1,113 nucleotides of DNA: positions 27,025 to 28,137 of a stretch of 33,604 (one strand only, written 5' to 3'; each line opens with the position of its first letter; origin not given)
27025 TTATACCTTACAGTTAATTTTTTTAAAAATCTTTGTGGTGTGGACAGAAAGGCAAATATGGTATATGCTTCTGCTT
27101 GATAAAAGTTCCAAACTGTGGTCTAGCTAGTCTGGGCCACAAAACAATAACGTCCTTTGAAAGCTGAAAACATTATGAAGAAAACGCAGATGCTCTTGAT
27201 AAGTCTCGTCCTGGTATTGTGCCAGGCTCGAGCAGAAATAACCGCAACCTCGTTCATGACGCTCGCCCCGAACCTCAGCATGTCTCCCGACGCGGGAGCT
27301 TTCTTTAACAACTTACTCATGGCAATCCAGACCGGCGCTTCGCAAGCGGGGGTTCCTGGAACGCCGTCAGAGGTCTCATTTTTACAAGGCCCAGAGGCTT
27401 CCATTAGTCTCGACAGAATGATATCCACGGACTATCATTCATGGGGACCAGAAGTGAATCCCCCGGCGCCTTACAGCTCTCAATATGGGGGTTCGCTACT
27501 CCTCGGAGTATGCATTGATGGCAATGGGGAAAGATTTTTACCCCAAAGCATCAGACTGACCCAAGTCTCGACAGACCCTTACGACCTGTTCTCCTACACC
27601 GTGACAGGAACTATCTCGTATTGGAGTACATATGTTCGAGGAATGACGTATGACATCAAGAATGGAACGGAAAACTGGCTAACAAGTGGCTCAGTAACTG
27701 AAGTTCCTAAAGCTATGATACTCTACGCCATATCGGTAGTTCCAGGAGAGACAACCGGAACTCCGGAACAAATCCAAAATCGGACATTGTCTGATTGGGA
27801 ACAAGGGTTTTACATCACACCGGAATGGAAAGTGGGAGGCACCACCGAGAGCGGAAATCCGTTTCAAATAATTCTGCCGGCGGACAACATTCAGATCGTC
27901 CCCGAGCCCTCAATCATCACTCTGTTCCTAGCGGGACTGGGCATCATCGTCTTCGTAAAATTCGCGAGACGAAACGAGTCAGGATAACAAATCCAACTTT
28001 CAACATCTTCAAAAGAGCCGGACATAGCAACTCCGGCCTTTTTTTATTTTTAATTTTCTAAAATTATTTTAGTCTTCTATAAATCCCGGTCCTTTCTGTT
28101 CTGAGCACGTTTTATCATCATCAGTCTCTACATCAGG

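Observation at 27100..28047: Compositionally foreign single-gene island encoding a PEP-CTERM protein, with no exosortase in view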

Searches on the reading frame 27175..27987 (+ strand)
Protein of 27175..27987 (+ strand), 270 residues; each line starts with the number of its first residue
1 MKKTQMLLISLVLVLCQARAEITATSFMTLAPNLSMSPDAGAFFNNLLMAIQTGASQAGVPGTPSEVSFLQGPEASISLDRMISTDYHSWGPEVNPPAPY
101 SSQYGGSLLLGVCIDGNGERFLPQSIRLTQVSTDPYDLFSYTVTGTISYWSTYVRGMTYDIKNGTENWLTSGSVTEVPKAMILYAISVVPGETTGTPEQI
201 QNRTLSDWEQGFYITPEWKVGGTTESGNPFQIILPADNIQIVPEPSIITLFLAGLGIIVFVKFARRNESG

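Call 5: search_protein_families(library=ncbifam, proteins=[window:27175-27987:+], max_evalue=10)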
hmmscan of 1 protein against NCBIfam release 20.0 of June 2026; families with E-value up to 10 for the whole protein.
window:27175-27987:+ (270 aa): 7 families
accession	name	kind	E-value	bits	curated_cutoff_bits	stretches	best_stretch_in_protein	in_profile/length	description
NF038126.1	PEP_CTERM_FxDxF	subfamily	0.0039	17.4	50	1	238-261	138-161/165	FxDxF family PEP-CTERM protein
TIGR02595.1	PEP_CTERM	domain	0.0051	17.6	16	1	242-263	1-22/24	PEP-CTERM sorting domain-containing protein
NF038129.1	PEP_NF038129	equivalog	0.0055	16.6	65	1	217-262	145-191/194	NF038129 family PEP-CTERM protein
NF038124.1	PEP_CTERM_TLD_A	exception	0.012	15.2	100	1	239-261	208-230/235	PEP_CTERM-anchored TLD domain-containing protein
NF041538.1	PEP_EDSA_1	subfamily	0.03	14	100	1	239-266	280-306/307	EDSAP-1 family PEP-CTERM protein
NF038119.1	PEP_CTERM_MHFG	equivalog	0.11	12.7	100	1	235-264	229-258/260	MHFG family PEP-CTERM protein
NF033507.3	Loki-CTERM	subfamily_domain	0.18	12.1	19.9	1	245-266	5-26/27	Loki-CTERM sorting domain-containing protein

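Call 6: search_protein_families(library=pfam, proteins=[window:27175-27987:+], max_evalue=0.01)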
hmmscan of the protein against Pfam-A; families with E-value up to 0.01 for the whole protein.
window:27175-27987:+ (270 aa): 1 family
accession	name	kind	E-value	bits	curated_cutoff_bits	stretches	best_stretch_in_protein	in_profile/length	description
PF07589.16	PEP-CTERM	-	0.00016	22.1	20.7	1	242-266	2-24/24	PEP-CTERM motif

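Call 7: find_homologous_proteins(query=window:27175-27987:+, max_evalue=0.001)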
Query window:27175-27987:+ (270 aa): 1 proteins with E <= 0.001 among 1409 candidates.
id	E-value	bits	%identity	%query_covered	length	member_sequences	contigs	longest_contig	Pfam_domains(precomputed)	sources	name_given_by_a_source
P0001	7.8e-173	591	100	98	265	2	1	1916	-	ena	-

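Call 8: find_encoding_contigs(protein=window:27175-27987:+, flank=10000, max_places=10)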
Protein window:27175-27987:+ (270 aa): 2 contigs read that carry it; 2 places shown.
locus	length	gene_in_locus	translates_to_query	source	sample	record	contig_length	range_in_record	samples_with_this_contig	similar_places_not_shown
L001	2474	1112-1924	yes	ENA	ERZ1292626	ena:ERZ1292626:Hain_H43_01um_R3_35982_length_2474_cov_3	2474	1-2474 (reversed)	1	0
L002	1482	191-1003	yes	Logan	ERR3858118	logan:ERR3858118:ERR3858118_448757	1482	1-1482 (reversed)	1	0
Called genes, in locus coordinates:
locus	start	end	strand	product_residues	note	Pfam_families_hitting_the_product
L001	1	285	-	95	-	?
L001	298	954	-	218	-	PF05157:MshEN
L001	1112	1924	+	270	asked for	-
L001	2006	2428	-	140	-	-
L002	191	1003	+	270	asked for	-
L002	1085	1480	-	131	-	?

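Call 12: find_related_loci(query=window:27175-27987:+, collection=genome_contigs, flank=10000)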
Query window:27175-27987:+ (270 aa) in genome_contigs; peptide patterns used: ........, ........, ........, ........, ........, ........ (x = any residue, [..] = any of these).
67 stretches matched a pattern, but none encodes a relative of the query by tblastn (E <= 1e-3).

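Call 17: search_protein_representatives(protein=window:27238-27894:+)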
Query: 219 residues. Proteins with E-value up to 0.001 (for the whole library): 99; up to 1e-10: 7; up to 1e-30: 2. The best 99 are listed.
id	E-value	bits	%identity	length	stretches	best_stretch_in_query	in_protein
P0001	5.8e-143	490.5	100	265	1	1-219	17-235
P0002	2.1e-37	145.4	32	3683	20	148-206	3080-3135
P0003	3.5e-27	111.9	37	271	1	6-212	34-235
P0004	3.3e-24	102.2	28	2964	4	8-156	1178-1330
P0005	4.0e-12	62.7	32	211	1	4-156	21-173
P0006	4.6e-11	59.2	32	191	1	9-156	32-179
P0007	5.6e-11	58.9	30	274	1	2-200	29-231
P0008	1.5e-10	57.6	32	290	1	1-159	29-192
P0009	1.9e-10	57.2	31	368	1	5-207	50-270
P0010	3.1e-10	56.5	32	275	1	2-160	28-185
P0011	6.6e-10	55.4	36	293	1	2-102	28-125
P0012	1.3e-09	54.5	34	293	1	8-148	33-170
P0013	2.1e-09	53.8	35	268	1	8-132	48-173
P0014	2.8e-09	53.4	32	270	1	2-156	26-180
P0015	3.5e-09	53.1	34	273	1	2-130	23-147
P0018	2.6e-08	50.2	33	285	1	8-156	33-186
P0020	4.7e-08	49.4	28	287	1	2-158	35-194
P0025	2.0e-07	47.3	27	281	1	2-165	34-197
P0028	3.1e-07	46.7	32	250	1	37-162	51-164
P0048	7.2e-06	42.3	28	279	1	7-141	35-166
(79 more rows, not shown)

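Call 20: find_encoding_contigs(protein=P0003, flank=10000, max_places=6)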
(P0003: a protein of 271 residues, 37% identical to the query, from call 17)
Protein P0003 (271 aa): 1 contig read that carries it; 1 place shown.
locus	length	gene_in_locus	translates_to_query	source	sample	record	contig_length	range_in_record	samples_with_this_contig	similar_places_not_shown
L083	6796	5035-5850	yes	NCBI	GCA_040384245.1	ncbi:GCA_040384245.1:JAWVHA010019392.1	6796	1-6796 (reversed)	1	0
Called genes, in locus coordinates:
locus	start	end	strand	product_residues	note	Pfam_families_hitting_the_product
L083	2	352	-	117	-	?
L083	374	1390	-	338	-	PF00078:RVT_1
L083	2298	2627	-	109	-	-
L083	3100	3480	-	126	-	PF00437:T2SSE (weak)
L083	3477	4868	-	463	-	-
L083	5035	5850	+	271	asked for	-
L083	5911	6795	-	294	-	?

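Call 21: search_protein_families(library=ncbifam, proteins=[P0003, P0008, P0014, P0012, P0018, P0020, P0025, P0007], max_evalue=0.01)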
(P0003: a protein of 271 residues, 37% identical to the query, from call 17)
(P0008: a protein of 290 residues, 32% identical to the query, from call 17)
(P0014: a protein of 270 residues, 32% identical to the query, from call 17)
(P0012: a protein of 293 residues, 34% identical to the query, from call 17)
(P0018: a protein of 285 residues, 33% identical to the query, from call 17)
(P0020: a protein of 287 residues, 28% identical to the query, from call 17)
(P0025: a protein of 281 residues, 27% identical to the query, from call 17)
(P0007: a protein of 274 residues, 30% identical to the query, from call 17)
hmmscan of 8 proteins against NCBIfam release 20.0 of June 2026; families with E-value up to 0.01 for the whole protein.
P0003 (271 aa): 0 families

P0008 (290 aa): 1 family
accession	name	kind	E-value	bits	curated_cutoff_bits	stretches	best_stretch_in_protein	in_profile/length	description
TIGR02595.1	PEP_CTERM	domain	0.0027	18.4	16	1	263-288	1-23/24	PEP-CTERM sorting domain-containing protein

P0014 (270 aa): 2 families
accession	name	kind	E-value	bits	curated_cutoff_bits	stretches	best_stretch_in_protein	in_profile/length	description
TIGR02595.1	PEP_CTERM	domain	8e-05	23.2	16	1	244-268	1-24/24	PEP-CTERM sorting domain-containing protein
NF041538.1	PEP_EDSA_1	subfamily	0.0032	17.2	100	1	224-267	266-307/307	EDSAP-1 family PEP-CTERM protein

P0012 (293 aa): 10 families
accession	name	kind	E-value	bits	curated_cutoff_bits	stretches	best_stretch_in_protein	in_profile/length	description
NF035944.1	PEPxxWA-CTERM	domain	2.7e-15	55.9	35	1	262-285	1-24/24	PEPxxWA-CTERM sorting domain-containing protein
NF038126.1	PEP_CTERM_FxDxF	subfamily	4.3e-09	36.8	50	1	253-285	134-165/165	FxDxF family PEP-CTERM protein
NF038129.1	PEP_NF038129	equivalog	1e-07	32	65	1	252-285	159-194/194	NF038129 family PEP-CTERM protein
NF038119.1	PEP_CTERM_MHFG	equivalog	3.5e-05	24.3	100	1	251-285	225-259/260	MHFG family PEP-CTERM protein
NF038124.1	PEP_CTERM_TLD_A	exception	5.7e-05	22.8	100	1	249-285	198-234/235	PEP_CTERM-anchored TLD domain-containing protein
NF041538.1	PEP_EDSA_1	subfamily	0.0002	21.1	100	1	238-285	266-307/307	EDSAP-1 family PEP-CTERM protein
NF033947.0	PEP-cistern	hypoth_equivalog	0.00021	21.1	60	1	253-284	162-195/195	cistern family PEP-CTERM protein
NF038120.1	PEP_CTERM_QFxxD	subfamily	0.00029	20.8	80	1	259-285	190-214/215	NF038120 family PEP-CTERM protein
TIGR02595.1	PEP_CTERM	domain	0.00054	20.6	16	1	262-285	1-22/24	PEP-CTERM sorting domain-containing protein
NF038118.1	PEP_CTERM_CCXG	equivalog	0.005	16.5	90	1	257-285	171-199/199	CCXG family PEP-CTERM protein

P0018 (285 aa): 9 families
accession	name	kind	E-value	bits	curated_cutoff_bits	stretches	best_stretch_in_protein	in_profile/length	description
NF038125.1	PEP_CTERM_THxN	subfamily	2.8e-07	30.4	85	1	247-274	214-243/246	THxN family PEP-CTERM protein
NF041538.1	PEP_EDSA_1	subfamily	2.2e-06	27.5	100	1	250-274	280-304/307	EDSAP-1 family PEP-CTERM protein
NF033554.9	floc_PepA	equivalog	1.6e-05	24.9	80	1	119-274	126-257/261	flocculation-associated PEP-CTERM protein PepA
TIGR02595.1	PEP_CTERM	domain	0.00031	21.4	16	1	254-274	1-18/24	PEP-CTERM sorting domain-containing protein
NF038124.1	PEP_CTERM_TLD_A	exception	0.00079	19.1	100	1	148-274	134-231/235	PEP_CTERM-anchored TLD domain-containing protein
NF038126.1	PEP_CTERM_FxDxF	subfamily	0.00084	19.6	50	1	242-271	131-159/165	FxDxF family PEP-CTERM protein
NF038129.1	PEP_NF038129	equivalog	0.0016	18.3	65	1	247-274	164-191/194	NF038129 family PEP-CTERM protein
NF041927.1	Xrt_dep_XDP1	equivalog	0.0031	17.5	125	1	252-274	217-239/242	exosortase-dependent surface protein XDP1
NF038120.1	PEP_CTERM_QFxxD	subfamily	0.0079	16.1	80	0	251-273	190-212/215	NF038120 family PEP-CTERM protein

P0020 (287 aa): 3 families
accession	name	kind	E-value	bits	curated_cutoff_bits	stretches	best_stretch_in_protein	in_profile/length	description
NF038126.1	PEP_CTERM_FxDxF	subfamily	0.00085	19.6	50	1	215-282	102-165/165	FxDxF family PEP-CTERM protein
TIGR02595.1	PEP_CTERM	domain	0.0034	18.1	16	1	258-285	1-24/24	PEP-CTERM sorting domain-containing protein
NF041538.1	PEP_EDSA_1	subfamily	0.0052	16.5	100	1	247-282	272-307/307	EDSAP-1 family PEP-CTERM protein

P0025 (281 aa): 12 families
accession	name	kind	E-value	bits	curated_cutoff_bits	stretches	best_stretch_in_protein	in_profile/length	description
NF038125.1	PEP_CTERM_THxN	subfamily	2e-10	40.7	85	1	240-279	208-246/246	THxN family PEP-CTERM protein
NF038129.1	PEP_NF038129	equivalog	1.6e-08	34.6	65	1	237-279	151-194/194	NF038129 family PEP-CTERM protein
NF033554.9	floc_PepA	equivalog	3.1e-08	33.7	80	1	19-279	6-260/261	flocculation-associated PEP-CTERM protein PepA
NF038126.1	PEP_CTERM_FxDxF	subfamily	6.2e-08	33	50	1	234-279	118-165/165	FxDxF family PEP-CTERM protein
NF041538.1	PEP_EDSA_1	subfamily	7.3e-08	32.4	100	1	204-279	239-307/307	EDSAP-1 family PEP-CTERM protein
TIGR02595.1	PEP_CTERM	domain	5.9e-07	29.9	16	1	256-279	1-24/24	PEP-CTERM sorting domain-containing protein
NF041927.1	Xrt_dep_XDP1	equivalog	2.7e-06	27.5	125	1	249-279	213-242/242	exosortase-dependent surface protein XDP1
NF033947.0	PEP-cistern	hypoth_equivalog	5e-06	26.4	60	1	213-278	124-195/195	cistern family PEP-CTERM protein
NF038118.1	PEP_CTERM_CCXG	equivalog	2.6e-05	24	90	1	249-279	168-199/199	CCXG family PEP-CTERM protein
NF038124.1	PEP_CTERM_TLD_A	exception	4.1e-05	23.3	100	1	249-279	204-234/235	PEP_CTERM-anchored TLD domain-containing protein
NF038120.1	PEP_CTERM_QFxxD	subfamily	6.2e-05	23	80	1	253-279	190-214/215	NF038120 family PEP-CTERM protein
NF038119.1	PEP_CTERM_MHFG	equivalog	0.00048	20.5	100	1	237-279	217-259/260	MHFG family PEP-CTERM protein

P0007 (274 aa): 4 families
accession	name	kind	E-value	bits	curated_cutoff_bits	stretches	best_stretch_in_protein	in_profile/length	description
NF033554.9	floc_PepA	equivalog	2e-07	31.1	80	1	128-272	127-260/261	flocculation-associated PEP-CTERM protein PepA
NF041538.1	PEP_EDSA_1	subfamily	2.9e-06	27.2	100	1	240-272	273-307/307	EDSAP-1 family PEP-CTERM protein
NF038124.1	PEP_CTERM_TLD_A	exception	0.00016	21.3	100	1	248-272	210-234/235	PEP_CTERM-anchored TLD domain-containing protein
NF038129.1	PEP_NF038129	equivalog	0.00023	21.1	65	1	225-272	145-194/194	NF038129 family PEP-CTERM protein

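Call 24: find_encoding_contigs(protein=P0004, flank=6000, max_places=3)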
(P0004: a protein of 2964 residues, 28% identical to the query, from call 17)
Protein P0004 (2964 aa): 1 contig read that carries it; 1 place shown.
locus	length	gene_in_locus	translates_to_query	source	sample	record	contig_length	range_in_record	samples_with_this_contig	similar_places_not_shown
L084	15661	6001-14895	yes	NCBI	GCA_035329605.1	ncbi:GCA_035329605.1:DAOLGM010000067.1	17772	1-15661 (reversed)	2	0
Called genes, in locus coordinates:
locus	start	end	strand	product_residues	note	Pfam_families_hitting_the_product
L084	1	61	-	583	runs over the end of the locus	PF17957:Big_7 (weak), PF07719:TPR_2 (faint), PF13428:TPR_14 (faint), PF13431:TPR_17 (faint), PF12895:ANAPC3 (faint), PF13432:TPR_16 (faint), PF14559:TPR_19, PF14559:TPR_19 (weak), +3 more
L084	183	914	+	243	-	PF00005:ABC_tran, PF13304:AAA_21 (faint)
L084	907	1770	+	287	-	PF18075:FtsX_ECD, PF02687:FtsX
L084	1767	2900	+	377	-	PF01551:Peptidase_M23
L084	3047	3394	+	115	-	-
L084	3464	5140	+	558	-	-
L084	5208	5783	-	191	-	PF00754:F5_F8_type_C, PF22633:F5_F8_type_C_2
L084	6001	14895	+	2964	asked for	PF05345:He_PIG, PF05345:He_PIG, PF17963:Big_9, PF17803:Cadherin_4, PF17892:Cadherin_5, PF17963:Big_9, PF17963:Big_9, PF17803:Cadherin_4, +31 more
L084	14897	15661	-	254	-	PF01266:DAO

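Call 25: find_encoding_contigs(protein=P0002, flank=6000, max_places=3)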
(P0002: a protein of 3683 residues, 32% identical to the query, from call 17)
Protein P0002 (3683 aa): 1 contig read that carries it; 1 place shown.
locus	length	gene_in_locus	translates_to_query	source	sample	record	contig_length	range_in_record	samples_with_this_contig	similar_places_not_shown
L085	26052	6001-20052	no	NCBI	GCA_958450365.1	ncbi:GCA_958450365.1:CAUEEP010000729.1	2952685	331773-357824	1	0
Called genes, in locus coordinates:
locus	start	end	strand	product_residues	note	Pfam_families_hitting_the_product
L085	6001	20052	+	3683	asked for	PF00373:FERM_M, PF09379:FERM_N, PF09380:FERM_C, PF17449:YrzK (faint), PF19026:UBA_HYPK (faint)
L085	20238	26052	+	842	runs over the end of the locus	PF05902:4_1_CTD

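Call 27: find_homologous_proteins(query=A1, max_evalue=0.001)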
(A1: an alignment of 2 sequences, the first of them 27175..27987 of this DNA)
Query A1 (2 sequences) (270 aa, profile of the alignment): 2 proteins with E <= 0.001 among 8000 candidates.
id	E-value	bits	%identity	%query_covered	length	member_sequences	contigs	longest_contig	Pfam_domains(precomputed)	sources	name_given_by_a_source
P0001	2.7e-148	511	100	98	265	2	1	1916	-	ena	-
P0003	5.6e-146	503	34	99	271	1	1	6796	-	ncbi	-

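Call 28: find_related_loci(query=A1, collection=metagenome_contigs, flank=6000)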
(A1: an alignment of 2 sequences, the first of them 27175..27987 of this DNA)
Query A1 (270 aa) in metagenome_contigs; peptide patterns used: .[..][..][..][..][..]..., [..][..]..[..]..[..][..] (x = any residue, [..] = any of these).
181 stretches matched a pattern; 1 encode a relative of the query (tblastn E <= 1e-3); 1 distinct loci.
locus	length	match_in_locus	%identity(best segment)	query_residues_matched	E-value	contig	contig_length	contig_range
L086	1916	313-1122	100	1-270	0e+0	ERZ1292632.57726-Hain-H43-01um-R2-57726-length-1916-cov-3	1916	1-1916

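Call 30: search_protein_families(library=pfam, proteins=[P0003, P0008, P0014, P0012, P0018, P0020, P0025, P0007, P0009, P0005], max_evalue=0.01)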
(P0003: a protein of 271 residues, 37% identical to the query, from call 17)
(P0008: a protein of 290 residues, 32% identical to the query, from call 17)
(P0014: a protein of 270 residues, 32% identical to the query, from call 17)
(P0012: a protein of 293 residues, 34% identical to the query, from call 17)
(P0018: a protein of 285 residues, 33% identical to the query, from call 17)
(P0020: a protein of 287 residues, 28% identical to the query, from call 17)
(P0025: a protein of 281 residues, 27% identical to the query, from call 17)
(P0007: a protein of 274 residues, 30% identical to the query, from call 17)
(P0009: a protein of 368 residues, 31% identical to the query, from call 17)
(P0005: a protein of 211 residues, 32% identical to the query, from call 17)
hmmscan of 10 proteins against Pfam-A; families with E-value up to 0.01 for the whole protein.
P0003 (271 aa): 0 families

P0008 (290 aa): 0 families

P0014 (270 aa): 1 family
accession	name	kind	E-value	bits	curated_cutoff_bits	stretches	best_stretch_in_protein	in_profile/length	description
PF07589.16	PEP-CTERM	-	0.00064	20.2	20.7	1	243-268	1-24/24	PEP-CTERM motif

P0012 (293 aa): 1 family
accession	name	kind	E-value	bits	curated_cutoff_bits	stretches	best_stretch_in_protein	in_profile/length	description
PF07589.16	PEP-CTERM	-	3.6e-08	33.6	20.7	1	262-285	2-24/24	PEP-CTERM motif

P0018 (285 aa): 1 family
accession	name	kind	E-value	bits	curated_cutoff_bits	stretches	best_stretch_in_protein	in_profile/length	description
PF07589.16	PEP-CTERM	-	1.5e-06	28.5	20.7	1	253-274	1-23/24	PEP-CTERM motif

P0020 (287 aa): 1 family
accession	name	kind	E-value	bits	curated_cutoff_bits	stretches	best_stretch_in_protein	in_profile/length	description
PF07589.16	PEP-CTERM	-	6.1e-05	23.4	20.7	1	258-282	2-24/24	PEP-CTERM motif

P0025 (281 aa): 2 families
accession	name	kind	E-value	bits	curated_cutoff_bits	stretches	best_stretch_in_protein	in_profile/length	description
PF07589.16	PEP-CTERM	-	4.5e-08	33.3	20.7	1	255-277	1-24/24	PEP-CTERM motif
PF18205.6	VPDSG-CTERM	-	0.0011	19.2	25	1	260-279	7-26/26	VPDSG-CTERM motif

P0007 (274 aa): 1 family
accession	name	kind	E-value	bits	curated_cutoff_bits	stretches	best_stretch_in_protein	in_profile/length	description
PF07589.16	PEP-CTERM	-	0.00014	22.2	20.7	1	249-272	2-24/24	PEP-CTERM motif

P0009 (368 aa): 0 families

P0005 (211 aa): 0 families

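Call 42: predict_structure(alignment_id=A2)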
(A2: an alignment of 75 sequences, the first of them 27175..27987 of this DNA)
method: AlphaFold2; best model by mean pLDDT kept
length: 270 residues; sequences in the alignment: 75
mean_pLDDT: 87.0   pTM: 0.79
mean pLDDT of the five models: 87.0, 86.4, 84.1, 83.6, 80.7
residues with pLDDT >= 90: 131; 70-90: 119; 50-70: 20; < 50: 0
segments of 3 or more residues with pLDDT < 50: none
pLDDT, mean of each block of 10 residues (from residue 1): 80 75 92 94 93 94 96 89 96 95 96 88 85 90 70 70 76 81 86 92 92 92 84 86 78 92 88
secondary structure, 60 per line:
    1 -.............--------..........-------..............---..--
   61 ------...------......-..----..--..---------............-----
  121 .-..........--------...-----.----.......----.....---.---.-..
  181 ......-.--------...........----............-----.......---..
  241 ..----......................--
elements in order: H2-14 E23-32 H40-53 E67-69 E76-78 E104-115 E126-132 E141-143 E154-160 E165-169 E179-186 H197-207 E212-223 E229-235 E239-242 H247-268
